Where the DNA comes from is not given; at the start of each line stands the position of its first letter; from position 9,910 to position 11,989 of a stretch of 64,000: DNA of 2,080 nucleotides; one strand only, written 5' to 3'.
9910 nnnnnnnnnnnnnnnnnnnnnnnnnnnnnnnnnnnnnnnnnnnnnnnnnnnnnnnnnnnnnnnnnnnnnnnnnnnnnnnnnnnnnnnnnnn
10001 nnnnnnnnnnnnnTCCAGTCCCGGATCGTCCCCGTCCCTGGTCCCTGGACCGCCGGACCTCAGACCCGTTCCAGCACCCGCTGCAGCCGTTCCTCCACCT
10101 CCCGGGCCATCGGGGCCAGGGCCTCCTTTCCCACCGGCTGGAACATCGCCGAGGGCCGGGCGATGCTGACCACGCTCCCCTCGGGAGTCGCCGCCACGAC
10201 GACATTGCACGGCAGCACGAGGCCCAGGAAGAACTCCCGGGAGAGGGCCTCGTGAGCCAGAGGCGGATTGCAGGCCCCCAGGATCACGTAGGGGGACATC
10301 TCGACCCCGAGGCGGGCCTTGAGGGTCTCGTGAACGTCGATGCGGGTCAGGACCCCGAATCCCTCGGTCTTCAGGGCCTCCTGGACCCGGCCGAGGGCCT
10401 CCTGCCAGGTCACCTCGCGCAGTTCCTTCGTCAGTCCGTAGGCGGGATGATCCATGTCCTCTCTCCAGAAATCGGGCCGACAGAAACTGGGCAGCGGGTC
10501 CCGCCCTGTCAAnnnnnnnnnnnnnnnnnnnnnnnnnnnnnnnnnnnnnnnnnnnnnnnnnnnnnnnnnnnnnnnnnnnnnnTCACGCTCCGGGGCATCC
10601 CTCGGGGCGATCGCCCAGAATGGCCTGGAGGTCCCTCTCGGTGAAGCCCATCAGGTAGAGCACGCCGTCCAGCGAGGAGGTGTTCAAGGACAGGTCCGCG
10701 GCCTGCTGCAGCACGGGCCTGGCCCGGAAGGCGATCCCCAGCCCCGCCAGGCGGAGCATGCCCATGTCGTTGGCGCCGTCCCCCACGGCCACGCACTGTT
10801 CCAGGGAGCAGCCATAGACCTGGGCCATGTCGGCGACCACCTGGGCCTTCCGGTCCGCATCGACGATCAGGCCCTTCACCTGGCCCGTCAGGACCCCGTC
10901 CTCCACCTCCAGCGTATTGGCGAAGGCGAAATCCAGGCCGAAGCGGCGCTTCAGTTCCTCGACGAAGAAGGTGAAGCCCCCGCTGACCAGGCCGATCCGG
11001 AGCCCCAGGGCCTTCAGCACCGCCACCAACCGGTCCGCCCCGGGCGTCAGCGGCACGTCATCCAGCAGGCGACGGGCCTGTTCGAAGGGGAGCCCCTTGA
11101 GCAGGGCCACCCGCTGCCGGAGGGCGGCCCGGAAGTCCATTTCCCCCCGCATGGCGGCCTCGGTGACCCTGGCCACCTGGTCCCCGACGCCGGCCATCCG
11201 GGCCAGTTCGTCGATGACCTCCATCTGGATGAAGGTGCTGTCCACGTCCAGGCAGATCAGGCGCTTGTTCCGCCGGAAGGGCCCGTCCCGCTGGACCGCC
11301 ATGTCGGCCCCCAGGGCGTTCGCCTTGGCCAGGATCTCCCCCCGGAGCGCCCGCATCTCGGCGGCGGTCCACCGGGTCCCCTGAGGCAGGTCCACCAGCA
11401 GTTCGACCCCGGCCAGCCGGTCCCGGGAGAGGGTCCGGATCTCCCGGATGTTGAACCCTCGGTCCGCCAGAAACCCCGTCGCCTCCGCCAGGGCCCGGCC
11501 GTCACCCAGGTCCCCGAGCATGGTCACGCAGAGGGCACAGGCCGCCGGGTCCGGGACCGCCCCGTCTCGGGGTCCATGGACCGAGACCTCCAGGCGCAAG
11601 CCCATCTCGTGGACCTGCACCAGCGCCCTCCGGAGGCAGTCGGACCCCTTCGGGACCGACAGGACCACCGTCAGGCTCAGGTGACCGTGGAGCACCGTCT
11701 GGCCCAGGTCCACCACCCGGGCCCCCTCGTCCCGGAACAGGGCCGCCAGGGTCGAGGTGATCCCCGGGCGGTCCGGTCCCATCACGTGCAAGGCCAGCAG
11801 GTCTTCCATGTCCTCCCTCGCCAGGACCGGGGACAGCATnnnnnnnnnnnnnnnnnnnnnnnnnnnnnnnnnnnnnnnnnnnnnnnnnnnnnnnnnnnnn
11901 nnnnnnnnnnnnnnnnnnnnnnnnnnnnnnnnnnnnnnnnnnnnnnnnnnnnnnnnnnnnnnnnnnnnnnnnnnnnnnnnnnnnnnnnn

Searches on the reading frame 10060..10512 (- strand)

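Call 60: search_protein_families(library=pfam, proteins=[window:10060-10512:-], max_evalue=0.0001)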
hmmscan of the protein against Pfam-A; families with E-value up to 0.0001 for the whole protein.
window:10060-10512:- (150 aa): 1 family
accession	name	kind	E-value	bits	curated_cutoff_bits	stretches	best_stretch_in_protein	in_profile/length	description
PF03625.19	DUF302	-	1.7e-19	69.9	23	1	58-118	1-61/63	Domain of unknown function DUF302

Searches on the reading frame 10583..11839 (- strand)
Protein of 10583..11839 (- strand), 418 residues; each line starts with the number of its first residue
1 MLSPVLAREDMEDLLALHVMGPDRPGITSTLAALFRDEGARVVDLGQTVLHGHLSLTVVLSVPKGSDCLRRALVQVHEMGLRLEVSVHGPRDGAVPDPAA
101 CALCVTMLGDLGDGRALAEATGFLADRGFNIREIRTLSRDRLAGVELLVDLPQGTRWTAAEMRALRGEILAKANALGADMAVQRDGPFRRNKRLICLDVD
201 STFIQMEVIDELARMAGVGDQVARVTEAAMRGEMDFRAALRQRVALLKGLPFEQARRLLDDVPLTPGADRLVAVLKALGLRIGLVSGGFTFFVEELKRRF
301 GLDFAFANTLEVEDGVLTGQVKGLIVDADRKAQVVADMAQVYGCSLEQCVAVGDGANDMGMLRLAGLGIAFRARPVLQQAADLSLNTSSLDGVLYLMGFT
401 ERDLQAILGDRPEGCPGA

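Call 60: search_protein_families(library=pfam, proteins=[window:10583-11839:-], max_evalue=0.0001)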
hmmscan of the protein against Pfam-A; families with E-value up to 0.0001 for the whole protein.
window:10583-11839:- (418 aa): 6 families
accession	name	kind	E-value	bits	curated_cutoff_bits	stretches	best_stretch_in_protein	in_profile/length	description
PF00702.32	Hydrolase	-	3.3e-20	73.7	26.4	1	193-366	2-191/191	haloacid dehalogenase-like hydrolase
PF12710.13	HAD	-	2.2e-19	71.1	27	1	197-363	3-189/189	haloacid dehalogenase-like hydrolase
PF13740.12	ACT_6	-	7.8e-15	55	23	1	17-85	5-75/76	ACT domain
PF08282.18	Hydrolase_3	-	1.1e-10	42.2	20.9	1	330-396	187-254/255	haloacid dehalogenase-like hydrolase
PF01842.31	ACT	-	8.3e-07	29.1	27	0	116-139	13-36/66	ACT domain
PF21086.3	ACT_PSP_2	-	2.3e-06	28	24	1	105-183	5-77/77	ACT domain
